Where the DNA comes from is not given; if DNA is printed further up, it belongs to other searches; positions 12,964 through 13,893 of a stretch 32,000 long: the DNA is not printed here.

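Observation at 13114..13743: UdgX: uracil-DNA glycosylase homolog that covalently traps itself on uracil-DNA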

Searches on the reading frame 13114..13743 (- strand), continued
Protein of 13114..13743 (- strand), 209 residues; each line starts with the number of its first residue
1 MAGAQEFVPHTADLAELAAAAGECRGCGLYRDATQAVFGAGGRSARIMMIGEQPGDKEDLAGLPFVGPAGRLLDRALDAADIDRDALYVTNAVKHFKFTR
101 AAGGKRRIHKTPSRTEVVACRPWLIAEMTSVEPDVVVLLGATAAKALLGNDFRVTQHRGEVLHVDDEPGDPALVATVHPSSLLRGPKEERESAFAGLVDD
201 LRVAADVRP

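Call 38: search_protein_families(library=pfam, proteins=[P0149, P0151, P0157, P0190, P0213, P0247, P0154, P0164, P0193, P0136])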
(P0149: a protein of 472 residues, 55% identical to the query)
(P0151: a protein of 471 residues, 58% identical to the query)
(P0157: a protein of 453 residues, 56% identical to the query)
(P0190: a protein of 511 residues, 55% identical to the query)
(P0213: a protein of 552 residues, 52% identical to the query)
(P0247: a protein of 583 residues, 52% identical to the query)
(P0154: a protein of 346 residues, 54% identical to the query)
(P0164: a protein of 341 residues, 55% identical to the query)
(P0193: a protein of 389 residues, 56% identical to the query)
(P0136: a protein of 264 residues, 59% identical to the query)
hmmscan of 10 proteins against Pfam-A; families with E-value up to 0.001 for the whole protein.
P0149 (472 aa): 2 families
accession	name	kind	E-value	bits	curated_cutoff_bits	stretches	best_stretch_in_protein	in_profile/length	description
PF03167.25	UDG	-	1.9e-34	119.2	24.3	1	301-460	1-140/141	Uracil DNA glycosylase superfamily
PF13566.11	DUF4130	-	2.5e-19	70.2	27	1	80-237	2-144/146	Domain of unknown function (DUF4130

P0151 (471 aa): 2 families
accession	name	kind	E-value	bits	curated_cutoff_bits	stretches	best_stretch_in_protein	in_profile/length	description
PF03167.25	UDG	-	2.7e-38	131.7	24.3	1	304-459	1-140/141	Uracil DNA glycosylase superfamily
PF13566.11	DUF4130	-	2.5e-33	115.6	27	1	88-242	6-146/146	Domain of unknown function (DUF4130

P0157 (453 aa): 1 family
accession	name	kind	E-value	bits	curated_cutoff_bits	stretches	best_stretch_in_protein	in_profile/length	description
PF03167.25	UDG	-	1.6e-33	116.2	24.3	1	283-443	1-141/141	Uracil DNA glycosylase superfamily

P0190 (511 aa): 2 families
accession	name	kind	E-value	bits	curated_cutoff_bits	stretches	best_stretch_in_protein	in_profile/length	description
PF13566.11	DUF4130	-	1.2e-37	129.7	27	1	77-235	2-146/146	Domain of unknown function (DUF4130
PF03167.25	UDG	-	1.7e-32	112.8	24.3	1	317-476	1-140/141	Uracil DNA glycosylase superfamily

P0213 (552 aa): 2 families
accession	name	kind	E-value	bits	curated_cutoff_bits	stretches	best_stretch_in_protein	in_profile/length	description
PF03167.25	UDG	-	8.9e-35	120.3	24.3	1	365-522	2-140/141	Uracil DNA glycosylase superfamily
PF13566.11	DUF4130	-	1.1e-33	116.8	27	1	134-292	1-146/146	Domain of unknown function (DUF4130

P0247 (583 aa): 2 families
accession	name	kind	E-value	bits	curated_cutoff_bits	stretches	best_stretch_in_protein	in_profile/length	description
PF13566.11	DUF4130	-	7.5e-34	117.3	27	2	175-272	60-146/146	Domain of unknown function (DUF4130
PF03167.25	UDG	-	9.3e-33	113.7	24.3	1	410-569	1-140/141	Uracil DNA glycosylase superfamily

P0154 (346 aa): 1 family
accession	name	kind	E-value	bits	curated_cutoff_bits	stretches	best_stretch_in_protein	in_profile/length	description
PF03167.25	UDG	-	2.3e-34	118.9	24.3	1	170-317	1-128/141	Uracil DNA glycosylase superfamily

P0164 (341 aa): 2 families
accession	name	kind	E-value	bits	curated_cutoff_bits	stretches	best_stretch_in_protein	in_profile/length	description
PF03167.25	UDG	-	4.6e-34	117.9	24.3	1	167-325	1-138/141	Uracil DNA glycosylase superfamily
PF13566.11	DUF4130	-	4.7e-21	75.8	27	1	8-107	59-146/146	Domain of unknown function (DUF4130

P0193 (389 aa): 2 families
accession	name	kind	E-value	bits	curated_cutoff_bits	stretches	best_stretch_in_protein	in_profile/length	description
PF03167.25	UDG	-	1.5e-35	122.7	24.3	1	215-371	2-140/141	Uracil DNA glycosylase superfamily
PF13566.11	DUF4130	-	8.2e-34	117.2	27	1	2-137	32-146/146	Domain of unknown function (DUF4130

P0136 (264 aa): 1 family
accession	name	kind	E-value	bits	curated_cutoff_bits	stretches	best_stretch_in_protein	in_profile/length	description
PF03167.25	UDG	-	6.9e-35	120.6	24.3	1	57-217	1-141/141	Uracil DNA glycosylase superfamily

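Call 40: find_related_loci(query=A2, collection=genome_contigs, flank=8000)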
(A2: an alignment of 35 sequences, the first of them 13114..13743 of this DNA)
Query A2 (209 aa) in genome_contigs; peptide patterns used: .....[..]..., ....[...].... (x = any residue, [..] = any of these).
600 stretches matched a pattern (row limit reached: there are more); 594 encode a relative of the query (tblastn E <= 1e-3); the best 80 are kept; 80 distinct loci.
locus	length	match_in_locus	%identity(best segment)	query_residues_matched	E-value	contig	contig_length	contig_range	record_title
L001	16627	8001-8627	65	1-205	9e-88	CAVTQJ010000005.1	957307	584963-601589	MAG: uncultured Actinomycetota bacterium isolate MFD00392.bin.3.929 genome assembly, contig: contig_29593, whole genome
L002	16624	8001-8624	63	4-208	1e-80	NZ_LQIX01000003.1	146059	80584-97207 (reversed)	Mycobacterium sp. GA-1199 GCID_NTM_00017_NODE_11.ctg_1, whole genome shotgun sequence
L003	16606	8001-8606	64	4-205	1e-77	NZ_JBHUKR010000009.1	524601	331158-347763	Amycolatopsis pigmentata strain CGMCC 4.7645 platanus_K_17_124_9, whole genome shotgun sequence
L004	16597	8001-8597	62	3-203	7e-78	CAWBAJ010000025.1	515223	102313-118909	MAG: uncultured Actinomycetota bacterium isolate MFD08669.bin.2.31 genome assembly, contig: contig_5631, whole genome sh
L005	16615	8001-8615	60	3-205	1e-77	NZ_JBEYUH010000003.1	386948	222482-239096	Rhodococcus sp. NPDC047139 NPDC047139_31_G5.ctg-0003, whole genome shotgun sequence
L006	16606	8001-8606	62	4-207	4e-76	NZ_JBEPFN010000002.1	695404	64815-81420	Streptomyces sp. NPDC000070 NPDC000070_13_H3.ctg-0002, whole genome shotgun sequence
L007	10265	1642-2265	59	3-207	4e-76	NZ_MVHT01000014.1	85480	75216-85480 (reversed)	Mycobacterium intermedium strain DSM 44049 NODE_14_length_85480_cov_30.0269, whole genome shotgun sequence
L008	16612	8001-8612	62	3-204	1e-74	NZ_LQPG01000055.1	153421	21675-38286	Mycolicibacter longobardus strain DSM 45394 contig_59, whole genome shotgun sequence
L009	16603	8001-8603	61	4-206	9e-75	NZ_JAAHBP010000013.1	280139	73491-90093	Streptomyces sp. D2-8 contig13, whole genome shotgun sequence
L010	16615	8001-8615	60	3-205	4e-77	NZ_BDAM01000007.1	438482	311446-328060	Rhodococcus coprophilus NBRC 100603, whole genome shotgun sequence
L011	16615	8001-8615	59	4-205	1e-73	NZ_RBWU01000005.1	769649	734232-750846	Actinomadura pelletieri DSM 43383 Ga0170373_105, whole genome shotgun sequence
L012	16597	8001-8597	60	9-207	4e-73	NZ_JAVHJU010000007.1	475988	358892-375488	Amycolatopsis sp. A133 NODE_5_length_475988_cov_117.770758, whole genome shotgun sequence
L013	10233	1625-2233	61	3-204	4e-73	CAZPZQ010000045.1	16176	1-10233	MAG TPA_asm: uncultured Mycobacterium sp. isolate SRP187154_co1_225 genome assembly, contig: NODE_4466_length_16176_cov_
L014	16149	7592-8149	64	13-204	7e-73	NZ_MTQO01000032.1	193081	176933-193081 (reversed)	Actinosynnema sp. ALI-1.44 Contig36, whole genome shotgun sequence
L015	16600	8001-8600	63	4-205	7e-73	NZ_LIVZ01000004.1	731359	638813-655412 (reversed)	Streptomyces sp. TSRI0107 scaffold4, whole genome shotgun sequence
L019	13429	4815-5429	59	4-204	1e-71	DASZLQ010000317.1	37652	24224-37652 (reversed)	MAG TPA_asm: Mycobacterium sp. isolate SMAG_U5869 k141_2086945, whole genome shotgun sequence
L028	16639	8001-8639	56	1-206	1e-69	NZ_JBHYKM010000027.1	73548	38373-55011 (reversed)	Streptomyces sp. NPDC058955 NPDC058955_T50_A7.ctg-0027, whole genome shotgun sequence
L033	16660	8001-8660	56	3-205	2e-69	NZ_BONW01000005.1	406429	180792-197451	Plantactinospora endophytica strain NBRC 110450 sequence05, whole genome shotgun sequence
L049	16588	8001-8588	57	8-207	4e-68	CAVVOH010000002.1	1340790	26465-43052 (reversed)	MAG: uncultured Verrucomicrobiae bacterium isolate MFD01916.bin.2.143 genome assembly, contig: contig_1514, whole genome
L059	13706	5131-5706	58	9-204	9e-68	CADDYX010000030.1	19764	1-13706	Verrucomicrobia bacterium isolate 9 genome assembly, contig: NODE_1792_length_19764_cov_7.743189, whole genome shotgun s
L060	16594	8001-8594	56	4-203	1e-67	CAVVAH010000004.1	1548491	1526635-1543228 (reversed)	MAG: uncultured Actinomycetota bacterium isolate MFD04212.bin.1.292 genome assembly, contig: contig_3742, whole genome s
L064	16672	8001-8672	53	3-209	3e-67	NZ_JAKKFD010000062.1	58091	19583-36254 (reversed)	Micromonospora trifolii strain NIE79 NIE79_62, whole genome shotgun sequence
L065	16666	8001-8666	53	3-207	2e-67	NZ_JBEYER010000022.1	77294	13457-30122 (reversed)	Micromonospora sp. NPDC007271 NPDC007271_112_H7.ctg-0022, whole genome shotgun sequence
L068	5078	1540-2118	57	9-205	2e-67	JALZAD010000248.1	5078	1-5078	MAG: Verrucomicrobiota bacterium isolate KAP bin82 SD1490-92_k127_428414, whole genome shotgun sequence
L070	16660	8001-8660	55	3-205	8e-67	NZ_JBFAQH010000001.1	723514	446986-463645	Micromonospora sp. NPDC049374 NPDC049374_49_A8.ctg-0001, whole genome shotgun sequence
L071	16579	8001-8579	58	8-204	5e-67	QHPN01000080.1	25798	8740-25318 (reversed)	MAG: Verrucomicrobia bacterium isolate AV28 14_1009_13_20cm_scaffold_311_curated, whole genome shotgun sequence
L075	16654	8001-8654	56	3-205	1e-66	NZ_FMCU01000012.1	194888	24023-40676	Micromonospora matsumotoense strain DSM 44100, whole genome shotgun sequence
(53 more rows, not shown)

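Call 44: search_protein_families(library=pfam, proteins=[L070:6453-7793:+, L009:6669-7862:+, L015:8632-9156:+, L075:8787-10139:+, L064:5122-6273:+, L033:4878-6398:-, L065:9414-11522:-, L010:14069-15307:-, L019:3942-4643:+, L033:14387-15610:+])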
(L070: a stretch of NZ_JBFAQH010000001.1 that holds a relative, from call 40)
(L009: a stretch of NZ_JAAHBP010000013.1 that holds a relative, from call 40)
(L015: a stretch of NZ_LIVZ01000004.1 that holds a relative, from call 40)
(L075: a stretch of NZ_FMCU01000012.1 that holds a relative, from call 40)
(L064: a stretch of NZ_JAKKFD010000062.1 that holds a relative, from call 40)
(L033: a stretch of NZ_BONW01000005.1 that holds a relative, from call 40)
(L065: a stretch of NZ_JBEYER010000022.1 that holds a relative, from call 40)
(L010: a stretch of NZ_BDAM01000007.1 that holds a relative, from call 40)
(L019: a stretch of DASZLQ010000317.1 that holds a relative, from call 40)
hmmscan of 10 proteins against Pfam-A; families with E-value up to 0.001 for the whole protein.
L070:6453-7793:+ (446 aa): 5 families
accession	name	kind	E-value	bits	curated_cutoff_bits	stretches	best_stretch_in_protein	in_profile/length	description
PF00155.27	Aminotran_1_2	-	2.3e-20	73.5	19.7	1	98-431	6-360/361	Aminotransferase class I and II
PF00392.27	GntR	-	1e-13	51.2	27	1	12-74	2-64/64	Bacterial regulatory proteins, gntR family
PF12897.13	Asp_aminotransf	-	0.00017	21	27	1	179-265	127-215/421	Aspartate amino-transferase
PF13545.12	HTH_Crp_2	-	0.00035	20.9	27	0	39-70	27-58/70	Crp-like helix-turn-helix domain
PF13730.12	HTH_36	-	0.00038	20.6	25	1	31-64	22-55/55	Helix-turn-helix domain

L009:6669-7862:+ (397 aa): 2 families
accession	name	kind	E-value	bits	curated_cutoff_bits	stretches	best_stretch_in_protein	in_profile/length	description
PF19288.4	CofH_C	-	1.9e-17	63.7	27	1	253-377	3-118/125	CofH/MqnC C-terminal region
PF04055.27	Radical_SAM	-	4.1e-17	63.3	29.5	1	71-243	2-164/166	Radical SAM superfamily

L015:8632-9156:+ (174 aa): 3 families
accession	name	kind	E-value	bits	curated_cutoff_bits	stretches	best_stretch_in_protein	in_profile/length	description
PF00583.31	Acetyltransf_1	-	6.1e-14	52.7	20.7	1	58-146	31-116/116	Acetyltransferase (GNAT) family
PF13508.13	Acetyltransf_7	-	8.7e-12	45.7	27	1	60-148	3-84/84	Acetyltransferase (GNAT) domain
PF13673.13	Acetyltransf_10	-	2.4e-07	31.2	23.6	1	59-151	29-112/128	Acetyltransferase (GNAT) domain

L075:8787-10139:+ (450 aa): 2 families
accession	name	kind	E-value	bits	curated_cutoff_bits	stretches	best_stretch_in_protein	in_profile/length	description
PF07690.21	MFS_1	-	1.3e-25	90.5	33.4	2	301-446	33-179/347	Major Facilitator Superfamily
PF00083.30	Sugar_tr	-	7.2e-08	32.2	22.3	1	300-415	46-162/452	Sugar (and other) transporter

L064:5122-6273:+ (383 aa): 0 families

L033:4878-6398:- (506 aa): 3 families
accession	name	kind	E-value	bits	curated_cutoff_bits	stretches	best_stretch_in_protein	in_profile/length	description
PF12900.13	Pyridox_ox_2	-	1.3e-42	145.5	27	1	113-256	2-139/140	Pyridoxamine 5'-phosphate oxidase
PF13302.13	Acetyltransf_3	-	6.5e-21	75.9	25.4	1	319-458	2-137/138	Acetyltransferase (GNAT) domain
PF00583.31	Acetyltransf_1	-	1.2e-07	32.5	20.7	1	367-457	28-115/116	Acetyltransferase (GNAT) family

L065:9414-11522:- (702 aa): 3 families
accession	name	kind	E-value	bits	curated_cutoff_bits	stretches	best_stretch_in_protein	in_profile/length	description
PF02775.26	TPP_enzyme_C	-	3.3e-40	137.8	21.9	1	473-620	1-151/151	Thiamine pyrophosphate enzyme, C-terminal TPP binding domain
PF02776.23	TPP_enzyme_N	-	1.8e-34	118.5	26.8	1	88-200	2-114/119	Thiamine pyrophosphate enzyme, N-terminal TPP binding domain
PF00205.28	TPP_enzyme_M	-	1.3e-31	109.6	30.4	1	283-413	1-137/137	Thiamine pyrophosphate enzyme, central domain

L010:14069-15307:- (412 aa): 2 families
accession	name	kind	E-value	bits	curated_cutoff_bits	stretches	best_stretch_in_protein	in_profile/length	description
PF05977.19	MFS_3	-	9.5e-57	193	27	1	11-396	3-390/524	Transmembrane secretion effector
PF07690.21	MFS_1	-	5.5e-36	124.6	33.4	2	26-286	4-266/347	Major Facilitator Superfamily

L019:3942-4643:+ (233 aa): 0 families

L033:14387-15610:+ (407 aa): 5 families
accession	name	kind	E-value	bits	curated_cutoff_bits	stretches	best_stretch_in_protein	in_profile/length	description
PF00441.29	Acyl-CoA_dh_1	-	1.1e-43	149.5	22.4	1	257-405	1-149/150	Acyl-CoA dehydrogenase, C-terminal domain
PF02771.21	Acyl-CoA_dh_N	-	1.3e-29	103.2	22.9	1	37-146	4-113/113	Acyl-CoA dehydrogenase, N-terminal domain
PF02770.24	Acyl-CoA_dh_M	-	5.6e-28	97.4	33.3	1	150-245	1-97/97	Acyl-CoA dehydrogenase, middle domain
PF08028.16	Acyl-CoA_dh_2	-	5.4e-13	49.8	22.7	1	272-392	1-131/134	Acyl-CoA dehydrogenase, C-terminal domain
PF14749.11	Acyl-CoA_ox_N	-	2.3e-05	25.3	25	1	104-141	76-113/120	Acyl-coenzyme A oxidase N-terminal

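Call 46: search_protein_families(library=pfam, proteins=[L049:5923-6900:+, L049:7119-8603:+, L068:31-714:+, L068:718-2133:+, L059:4134-5000:+, L059:1537-4197:+, L071:6512-7309:+, L071:3946-6345:+, L060:6939-8624:+, L028:7368-8648:+])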
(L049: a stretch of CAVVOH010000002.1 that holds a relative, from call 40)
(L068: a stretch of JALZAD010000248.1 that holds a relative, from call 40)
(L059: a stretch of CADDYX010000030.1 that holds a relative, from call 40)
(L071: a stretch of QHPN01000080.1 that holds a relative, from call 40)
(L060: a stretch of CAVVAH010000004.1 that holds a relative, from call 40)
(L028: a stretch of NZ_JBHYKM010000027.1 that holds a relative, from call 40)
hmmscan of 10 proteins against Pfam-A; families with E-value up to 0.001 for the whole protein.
L049:5923-6900:+ (325 aa): 1 family
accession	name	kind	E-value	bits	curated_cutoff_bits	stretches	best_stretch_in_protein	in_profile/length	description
PF04055.27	Radical_SAM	-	2.4e-08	34.8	29.5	1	61-196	2-137/166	Radical SAM superfamily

L049:7119-8603:+ (494 aa): 2 families
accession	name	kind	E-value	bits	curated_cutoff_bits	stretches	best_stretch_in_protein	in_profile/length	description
PF13566.11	DUF4130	-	9.8e-41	139.7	27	1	102-258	2-146/146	Domain of unknown function (DUF4130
PF03167.25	UDG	-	1.4e-36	126.1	24.3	1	325-484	1-140/141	Uracil DNA glycosylase superfamily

L068:31-714:+ (227 aa): 1 family
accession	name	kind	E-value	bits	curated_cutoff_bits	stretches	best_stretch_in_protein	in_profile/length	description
PF12836.13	HHH_3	-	0.00048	20.6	27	0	134-163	6-35/65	Helix-hairpin-helix motif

L068:718-2133:+ (471 aa): 2 families
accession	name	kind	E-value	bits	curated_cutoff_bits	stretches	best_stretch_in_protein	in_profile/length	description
PF13566.11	DUF4130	-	2.3e-39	135.2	27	1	77-235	2-146/146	Domain of unknown function (DUF4130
PF03167.25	UDG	-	3.1e-37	128.2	24.3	1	304-463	1-140/141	Uracil DNA glycosylase superfamily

L059:4134-5000:+ (288 aa): 7 families
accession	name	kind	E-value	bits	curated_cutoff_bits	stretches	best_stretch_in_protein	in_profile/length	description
PF13614.12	AAA_31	-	5.5e-55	186.5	27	1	21-193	1-171/177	AAA domain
PF01656.29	CbiA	-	7.3e-28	97.5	25.4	1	24-250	1-125/125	CobQ/CobB/MinD/ParA nucleotide binding domain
PF09140.17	MipZ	-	6.9e-13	48.9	20.7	2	23-63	2-42/262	ATPase MipZ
PF00142.24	Fer4_NifH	-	1.8e-11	44.5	25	1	29-277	7-251/271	4Fe-4S iron sulfur cluster binding proteins, NifH/frxC family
PF10609.15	ParA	-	2.1e-10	40.9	27.1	1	22-151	4-124/246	NUBPL iron-transfer P-loop NTPase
PF06564.18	CBP_BcsQ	-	1.3e-09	38.4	21.3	1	21-171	1-148/234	Cellulose biosynthesis protein BcsQ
PF02374.21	ArsA_ATPase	-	1.1e-06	28.5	24.3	1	28-72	7-51/305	Anion-transporting ATPase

L059:1537-4197:+ (886 aa): 1 family
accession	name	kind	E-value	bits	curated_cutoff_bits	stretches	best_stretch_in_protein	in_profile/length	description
PF04738.18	Lant_dehydr_N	-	1.6e-12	46.9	28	1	748-815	568-636/649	Lantibiotic dehydratase, N terminus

L071:6512-7309:+ (265 aa): 8 families
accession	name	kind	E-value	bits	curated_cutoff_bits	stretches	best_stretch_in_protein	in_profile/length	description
PF13614.12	AAA_31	-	6e-57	192.9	27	1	1-179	1-177/177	AAA domain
PF01656.29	CbiA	-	1.5e-29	102.9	25.4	1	4-230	1-125/125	CobQ/CobB/MinD/ParA nucleotide binding domain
PF00142.24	Fer4_NifH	-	2e-14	54.1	25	2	9-52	7-49/271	4Fe-4S iron sulfur cluster binding proteins, NifH/frxC family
PF09140.17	MipZ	-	2.9e-12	46.9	20.7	1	3-42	2-41/262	ATPase MipZ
PF06564.18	CBP_BcsQ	-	7.7e-12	45.7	21.3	1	1-248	1-231/234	Cellulose biosynthesis protein BcsQ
PF10609.15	ParA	-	6.6e-10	39.3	27.1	1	2-131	4-124/246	NUBPL iron-transfer P-loop NTPase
PF02374.21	ArsA_ATPase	-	3.1e-08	33.6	24.3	1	2-53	2-52/305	Anion-transporting ATPase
PF07015.17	VirC1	-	2.8e-05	24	24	1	1-39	1-39/231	VirC1 protein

L071:3946-6345:+ (799 aa): 1 family
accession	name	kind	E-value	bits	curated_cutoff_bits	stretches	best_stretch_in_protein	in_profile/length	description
PF04738.18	Lant_dehydr_N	-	2.1e-10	39.9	28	1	137-409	13-288/649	Lantibiotic dehydratase, N terminus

L060:6939-8624:+ (561 aa): 1 family
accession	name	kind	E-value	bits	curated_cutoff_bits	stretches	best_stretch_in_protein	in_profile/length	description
PF03167.25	UDG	-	1.1e-28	100.5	24.3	1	390-550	2-140/141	Uracil DNA glycosylase superfamily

L028:7368-8648:+ (426 aa): 1 family
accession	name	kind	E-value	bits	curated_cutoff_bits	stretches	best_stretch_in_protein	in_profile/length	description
PF03167.25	UDG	-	1.7e-31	109.6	24.3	1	258-420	1-141/141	Uracil DNA glycosylase superfamily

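Call 47: search_protein_families(library=ncbifam, proteins=[L049:5923-6900:+, L049:7119-8603:+, L068:31-714:+, L068:718-2133:+, P0151, P0190])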
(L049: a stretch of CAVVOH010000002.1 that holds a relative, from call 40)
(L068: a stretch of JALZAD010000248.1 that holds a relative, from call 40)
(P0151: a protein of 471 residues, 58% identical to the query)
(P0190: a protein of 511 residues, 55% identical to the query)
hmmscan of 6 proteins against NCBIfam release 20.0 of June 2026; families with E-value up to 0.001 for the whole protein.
L049:5923-6900:+ (325 aa): 2 families
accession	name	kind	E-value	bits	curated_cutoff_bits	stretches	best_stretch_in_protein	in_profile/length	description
TIGR03916.1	rSAM_link_UDG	hypoth_equivalog_domain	6e-143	476.9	343.5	1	5-303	3-300/415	putative DNA modification/repair radical SAM protein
TIGR03956.1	rSAM_HydE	equivalog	0.00049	19.4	254.6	1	60-135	53-126/340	[FeFe] hydrogenase H-cluster radical SAM maturase HydE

L049:7119-8603:+ (494 aa): 4 families
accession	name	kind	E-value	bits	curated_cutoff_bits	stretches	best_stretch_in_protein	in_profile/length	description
TIGR03914.1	UDG_fam_dom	hypoth_equivalog_domain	8.9e-91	303.6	189.95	1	261-486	1-230/231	UdgX family uracil-DNA binding protein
TIGR03915.1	SAM_7_link_chp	equivalog_domain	4.8e-66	222.9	112.25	1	32-259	6-243/243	TIGR03915 family putative DNA repair protein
TIGR00758.1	UDG_fam4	subfamily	1.2e-43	148.8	125.3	1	311-474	1-160/173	uracil-DNA glycosylase, family 4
NF040953.1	Arch_udg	equivalog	1e-38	132.7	250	1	303-471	3-172/184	type-4 uracil-DNA glycosylase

L068:31-714:+ (227 aa): 1 family
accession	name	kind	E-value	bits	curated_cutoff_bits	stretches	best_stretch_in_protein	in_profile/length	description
TIGR03916.1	rSAM_link_UDG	hypoth_equivalog_domain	2.1e-75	254.4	343.5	1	3-211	190-399/415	putative DNA modification/repair radical SAM protein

L068:718-2133:+ (471 aa): 4 families
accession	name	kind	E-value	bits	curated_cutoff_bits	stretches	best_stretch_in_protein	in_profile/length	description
TIGR03914.1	UDG_fam_dom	hypoth_equivalog_domain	1e-90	303.4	189.95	1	238-465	1-230/231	UdgX family uracil-DNA binding protein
TIGR03915.1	SAM_7_link_chp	equivalog_domain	5.7e-64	216.2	112.25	1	6-236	3-243/243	TIGR03915 family putative DNA repair protein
TIGR00758.1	UDG_fam4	subfamily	1.7e-45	154.9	125.3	1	290-453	1-160/173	uracil-DNA glycosylase, family 4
NF040953.1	Arch_udg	equivalog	1e-40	139.2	250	1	281-449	2-171/184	type-4 uracil-DNA glycosylase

P0151 (471 aa): 4 families
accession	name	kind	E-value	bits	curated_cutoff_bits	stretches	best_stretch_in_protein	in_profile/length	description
TIGR03914.1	UDG_fam_dom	hypoth_equivalog_domain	2e-81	273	189.95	1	247-465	3-230/231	UdgX family uracil-DNA binding protein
TIGR03915.1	SAM_7_link_chp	equivalog_domain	4.6e-52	177.2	112.25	1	9-243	6-243/243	TIGR03915 family putative DNA repair protein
TIGR00758.1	UDG_fam4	subfamily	1.4e-42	145.3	125.3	1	290-459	1-164/173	uracil-DNA glycosylase, family 4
NF040953.1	Arch_udg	equivalog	2.3e-37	128.3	250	1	283-446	4-168/184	type-4 uracil-DNA glycosylase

P0190 (511 aa): 4 families
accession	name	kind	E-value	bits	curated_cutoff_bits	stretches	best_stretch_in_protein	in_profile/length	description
TIGR03914.1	UDG_fam_dom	hypoth_equivalog_domain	2.6e-89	298.8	189.95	1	238-478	1-230/231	UdgX family uracil-DNA binding protein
TIGR03915.1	SAM_7_link_chp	equivalog_domain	1.4e-58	198.5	112.25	1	11-236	6-243/243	TIGR03915 family putative DNA repair protein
TIGR00758.1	UDG_fam4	subfamily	2e-36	125.3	125.3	1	303-463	1-157/173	uracil-DNA glycosylase, family 4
NF040953.1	Arch_udg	equivalog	4.4e-32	111.1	250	1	298-460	6-169/184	type-4 uracil-DNA glycosylase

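Call 58: find_encoding_contigs(protein=P0003, flank=5000, max_places=1)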
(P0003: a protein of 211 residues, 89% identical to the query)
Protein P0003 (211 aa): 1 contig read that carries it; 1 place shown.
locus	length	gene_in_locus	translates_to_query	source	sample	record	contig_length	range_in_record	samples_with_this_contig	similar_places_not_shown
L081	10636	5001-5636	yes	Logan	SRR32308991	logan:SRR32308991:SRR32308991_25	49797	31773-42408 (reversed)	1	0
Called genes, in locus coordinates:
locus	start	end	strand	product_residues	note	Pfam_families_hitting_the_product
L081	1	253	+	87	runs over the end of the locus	PF03319:EutN_CcmL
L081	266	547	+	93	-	PF00936:BMC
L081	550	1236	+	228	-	PF27545:CsoS1D_N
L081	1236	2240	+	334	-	PF01636:APH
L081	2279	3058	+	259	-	PF00106:adh_short, PF08659:KR, PF13460:NAD_binding_10 (weak), PF13561:adh_short_C2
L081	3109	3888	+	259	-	PF00392:GntR, PF02082:Rrf2 (weak), PF07702:UTRA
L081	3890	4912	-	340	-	PF20434:BD-FAE, PF07859:Abhydrolase_3, PF00326:Peptidase_S9 (weak)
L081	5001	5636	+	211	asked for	PF03167:UDG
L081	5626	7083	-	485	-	PF01276:OKR_DC_1, PF03711:OKR_DC_1_C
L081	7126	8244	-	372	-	PF07690:MFS_1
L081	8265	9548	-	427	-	PF07969:Amidohydro_3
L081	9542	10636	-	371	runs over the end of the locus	PF02515:CoA_transf_3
